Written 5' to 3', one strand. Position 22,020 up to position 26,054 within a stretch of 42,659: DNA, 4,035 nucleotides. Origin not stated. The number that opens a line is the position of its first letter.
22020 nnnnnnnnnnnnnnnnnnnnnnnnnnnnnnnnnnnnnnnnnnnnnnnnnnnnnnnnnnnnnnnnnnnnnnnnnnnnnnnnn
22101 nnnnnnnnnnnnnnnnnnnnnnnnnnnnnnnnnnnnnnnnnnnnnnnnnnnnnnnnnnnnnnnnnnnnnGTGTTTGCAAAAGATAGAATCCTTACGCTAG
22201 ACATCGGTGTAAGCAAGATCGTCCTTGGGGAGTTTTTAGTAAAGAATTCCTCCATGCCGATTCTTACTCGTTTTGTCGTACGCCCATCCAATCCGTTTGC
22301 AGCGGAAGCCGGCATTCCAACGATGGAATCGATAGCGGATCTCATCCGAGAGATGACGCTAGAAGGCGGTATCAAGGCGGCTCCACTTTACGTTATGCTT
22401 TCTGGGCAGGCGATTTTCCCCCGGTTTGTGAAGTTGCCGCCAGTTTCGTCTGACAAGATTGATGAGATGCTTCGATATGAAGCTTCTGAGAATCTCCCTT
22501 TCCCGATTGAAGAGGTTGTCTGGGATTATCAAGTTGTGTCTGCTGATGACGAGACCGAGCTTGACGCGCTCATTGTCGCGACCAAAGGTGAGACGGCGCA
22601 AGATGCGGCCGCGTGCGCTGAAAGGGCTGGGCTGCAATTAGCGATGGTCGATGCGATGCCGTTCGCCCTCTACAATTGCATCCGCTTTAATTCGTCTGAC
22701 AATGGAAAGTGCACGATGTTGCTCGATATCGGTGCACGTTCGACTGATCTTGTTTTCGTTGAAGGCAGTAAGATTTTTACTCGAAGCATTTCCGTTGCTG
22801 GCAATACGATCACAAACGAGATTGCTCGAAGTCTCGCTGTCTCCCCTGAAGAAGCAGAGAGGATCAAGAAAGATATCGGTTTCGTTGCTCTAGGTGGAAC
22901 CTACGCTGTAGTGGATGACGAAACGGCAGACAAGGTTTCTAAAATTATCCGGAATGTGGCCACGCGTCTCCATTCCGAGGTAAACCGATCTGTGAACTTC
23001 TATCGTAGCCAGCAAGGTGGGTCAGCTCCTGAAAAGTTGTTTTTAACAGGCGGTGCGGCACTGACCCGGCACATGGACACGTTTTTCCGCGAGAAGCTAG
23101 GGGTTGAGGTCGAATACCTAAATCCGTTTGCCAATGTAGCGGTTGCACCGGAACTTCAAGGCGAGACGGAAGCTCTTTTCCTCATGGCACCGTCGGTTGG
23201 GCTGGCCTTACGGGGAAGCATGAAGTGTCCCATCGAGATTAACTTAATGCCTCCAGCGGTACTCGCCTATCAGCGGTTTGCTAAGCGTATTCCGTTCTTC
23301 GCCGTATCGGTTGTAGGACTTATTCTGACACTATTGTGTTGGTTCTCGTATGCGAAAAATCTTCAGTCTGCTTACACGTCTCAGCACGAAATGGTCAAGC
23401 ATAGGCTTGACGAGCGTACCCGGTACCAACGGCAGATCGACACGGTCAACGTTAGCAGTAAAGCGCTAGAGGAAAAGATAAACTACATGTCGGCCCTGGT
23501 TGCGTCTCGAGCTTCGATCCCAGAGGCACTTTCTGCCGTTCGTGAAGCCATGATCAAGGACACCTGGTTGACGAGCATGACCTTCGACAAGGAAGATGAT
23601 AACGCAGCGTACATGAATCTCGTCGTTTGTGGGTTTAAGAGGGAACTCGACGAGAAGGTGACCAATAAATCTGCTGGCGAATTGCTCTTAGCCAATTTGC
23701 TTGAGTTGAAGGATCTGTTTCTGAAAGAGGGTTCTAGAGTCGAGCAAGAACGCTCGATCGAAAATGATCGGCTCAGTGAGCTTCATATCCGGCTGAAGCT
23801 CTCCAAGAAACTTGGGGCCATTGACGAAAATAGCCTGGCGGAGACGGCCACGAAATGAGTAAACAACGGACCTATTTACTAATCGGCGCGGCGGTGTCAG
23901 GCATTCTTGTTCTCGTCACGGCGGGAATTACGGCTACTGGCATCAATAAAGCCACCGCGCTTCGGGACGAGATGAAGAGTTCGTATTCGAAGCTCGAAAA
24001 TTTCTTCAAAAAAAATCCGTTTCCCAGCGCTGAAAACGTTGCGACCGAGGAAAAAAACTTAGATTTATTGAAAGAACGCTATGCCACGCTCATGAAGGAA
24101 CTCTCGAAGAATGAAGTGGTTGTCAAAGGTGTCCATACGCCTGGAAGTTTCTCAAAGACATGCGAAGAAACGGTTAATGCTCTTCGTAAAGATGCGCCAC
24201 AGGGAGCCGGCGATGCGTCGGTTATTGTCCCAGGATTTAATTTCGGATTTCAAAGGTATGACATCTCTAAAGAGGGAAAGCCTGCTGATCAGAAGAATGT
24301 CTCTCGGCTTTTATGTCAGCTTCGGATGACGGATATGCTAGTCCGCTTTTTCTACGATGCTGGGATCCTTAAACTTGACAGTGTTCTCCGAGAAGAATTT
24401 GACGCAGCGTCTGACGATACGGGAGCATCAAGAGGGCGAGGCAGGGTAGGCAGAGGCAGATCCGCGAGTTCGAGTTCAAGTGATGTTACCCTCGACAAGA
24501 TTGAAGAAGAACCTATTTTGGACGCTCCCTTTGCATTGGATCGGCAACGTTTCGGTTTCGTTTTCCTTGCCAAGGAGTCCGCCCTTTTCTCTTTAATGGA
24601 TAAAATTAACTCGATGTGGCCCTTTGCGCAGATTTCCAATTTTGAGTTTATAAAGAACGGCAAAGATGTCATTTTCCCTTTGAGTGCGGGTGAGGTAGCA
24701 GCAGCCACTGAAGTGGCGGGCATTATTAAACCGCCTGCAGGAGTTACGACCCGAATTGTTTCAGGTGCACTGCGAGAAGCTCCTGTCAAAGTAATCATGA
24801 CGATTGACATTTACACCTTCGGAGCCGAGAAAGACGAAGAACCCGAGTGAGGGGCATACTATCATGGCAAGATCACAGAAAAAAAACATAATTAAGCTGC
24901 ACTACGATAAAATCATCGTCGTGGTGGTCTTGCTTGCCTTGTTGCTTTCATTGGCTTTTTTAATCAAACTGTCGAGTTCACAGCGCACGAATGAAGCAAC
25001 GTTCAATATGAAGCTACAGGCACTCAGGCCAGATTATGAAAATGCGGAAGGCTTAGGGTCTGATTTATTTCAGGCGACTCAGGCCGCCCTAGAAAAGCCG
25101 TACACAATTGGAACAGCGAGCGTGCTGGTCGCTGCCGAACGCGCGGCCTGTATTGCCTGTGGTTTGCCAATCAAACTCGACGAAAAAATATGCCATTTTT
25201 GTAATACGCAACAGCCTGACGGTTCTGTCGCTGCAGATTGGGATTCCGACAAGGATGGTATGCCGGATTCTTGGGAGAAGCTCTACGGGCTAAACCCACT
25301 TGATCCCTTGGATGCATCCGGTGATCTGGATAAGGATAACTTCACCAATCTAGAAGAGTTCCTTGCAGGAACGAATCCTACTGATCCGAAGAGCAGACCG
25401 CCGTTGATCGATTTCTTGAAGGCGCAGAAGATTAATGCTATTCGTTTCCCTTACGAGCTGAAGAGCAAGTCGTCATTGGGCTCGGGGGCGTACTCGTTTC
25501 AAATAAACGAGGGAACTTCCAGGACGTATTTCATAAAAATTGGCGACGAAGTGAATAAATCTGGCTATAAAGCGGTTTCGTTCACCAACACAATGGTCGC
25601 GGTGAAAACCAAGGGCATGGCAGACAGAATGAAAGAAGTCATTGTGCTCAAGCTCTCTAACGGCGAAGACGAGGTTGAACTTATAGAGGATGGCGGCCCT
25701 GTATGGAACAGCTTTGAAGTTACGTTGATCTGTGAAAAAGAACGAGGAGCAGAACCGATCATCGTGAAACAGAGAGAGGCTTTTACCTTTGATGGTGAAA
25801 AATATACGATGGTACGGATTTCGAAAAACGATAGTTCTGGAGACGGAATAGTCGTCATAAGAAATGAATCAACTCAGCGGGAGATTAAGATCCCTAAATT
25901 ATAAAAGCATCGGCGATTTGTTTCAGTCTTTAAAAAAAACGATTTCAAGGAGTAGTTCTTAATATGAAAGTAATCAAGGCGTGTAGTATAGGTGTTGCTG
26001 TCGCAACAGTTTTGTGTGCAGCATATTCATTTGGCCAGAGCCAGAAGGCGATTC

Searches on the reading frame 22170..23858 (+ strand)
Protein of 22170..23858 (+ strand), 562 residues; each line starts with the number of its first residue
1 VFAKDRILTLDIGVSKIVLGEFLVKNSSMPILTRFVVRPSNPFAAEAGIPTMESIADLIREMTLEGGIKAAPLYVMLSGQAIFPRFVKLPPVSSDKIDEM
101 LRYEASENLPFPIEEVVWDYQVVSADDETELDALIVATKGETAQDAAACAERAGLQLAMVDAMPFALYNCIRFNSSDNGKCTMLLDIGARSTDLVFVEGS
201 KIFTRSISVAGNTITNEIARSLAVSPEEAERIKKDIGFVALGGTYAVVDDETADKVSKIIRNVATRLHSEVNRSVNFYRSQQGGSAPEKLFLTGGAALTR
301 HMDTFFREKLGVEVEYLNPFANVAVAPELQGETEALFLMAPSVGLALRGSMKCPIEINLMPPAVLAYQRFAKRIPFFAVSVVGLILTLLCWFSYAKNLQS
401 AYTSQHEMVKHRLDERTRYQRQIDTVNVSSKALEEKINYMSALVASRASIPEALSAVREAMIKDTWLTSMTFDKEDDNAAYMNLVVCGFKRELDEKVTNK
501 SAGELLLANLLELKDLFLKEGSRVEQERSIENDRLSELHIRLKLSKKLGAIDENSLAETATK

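Call 43: search_protein_families(library=pfam, proteins=[window:22170-23858:+])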
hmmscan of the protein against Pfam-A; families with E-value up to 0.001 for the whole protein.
window:22170-23858:+ (562 aa): 3 families
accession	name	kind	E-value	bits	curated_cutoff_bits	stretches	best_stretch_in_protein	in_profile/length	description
PF11104.14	PilM_2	-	7.6e-38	130.7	27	1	10-349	2-339/340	Type IV pilus assembly protein PilM;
PF14450.12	FtsA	-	3.9e-14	53.6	31.8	1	183-320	1-122/127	Cell division protein FtsA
PF06723.19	MreB_Mbl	-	4.3e-07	29.5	27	1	180-317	145-304/327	MreB/Mbl protein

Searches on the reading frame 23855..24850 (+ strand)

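Call 44: search_protein_families(library=pfam, proteins=[window:23855-24850:+])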
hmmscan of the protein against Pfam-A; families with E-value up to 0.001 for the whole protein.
window:23855-24850:+ (331 aa): 0 families

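Call 46: search_protein_families(library=ncbifam, proteins=[window:23855-24850:+], max_evalue=0.01)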
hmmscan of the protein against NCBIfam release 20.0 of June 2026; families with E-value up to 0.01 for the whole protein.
window:23855-24850:+ (331 aa): 1 family
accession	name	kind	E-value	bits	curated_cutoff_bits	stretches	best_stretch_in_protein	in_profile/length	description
NF038287.2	Amuc_1100_fam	equivalog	4.3e-16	59.2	180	1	12-258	11-237/326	Amuc_1100 family pilus-like protein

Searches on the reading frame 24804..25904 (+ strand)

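Call 44: search_protein_families(library=pfam, proteins=[window:24804-25904:+])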
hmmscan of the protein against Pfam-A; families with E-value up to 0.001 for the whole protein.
window:24804-25904:+ (366 aa): 1 family
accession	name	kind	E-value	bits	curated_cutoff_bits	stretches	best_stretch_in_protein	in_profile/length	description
PF18884.5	TSP3_bac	-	3.2e-05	24.1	25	0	147-168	1-22/22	Bacterial TSP3 repeat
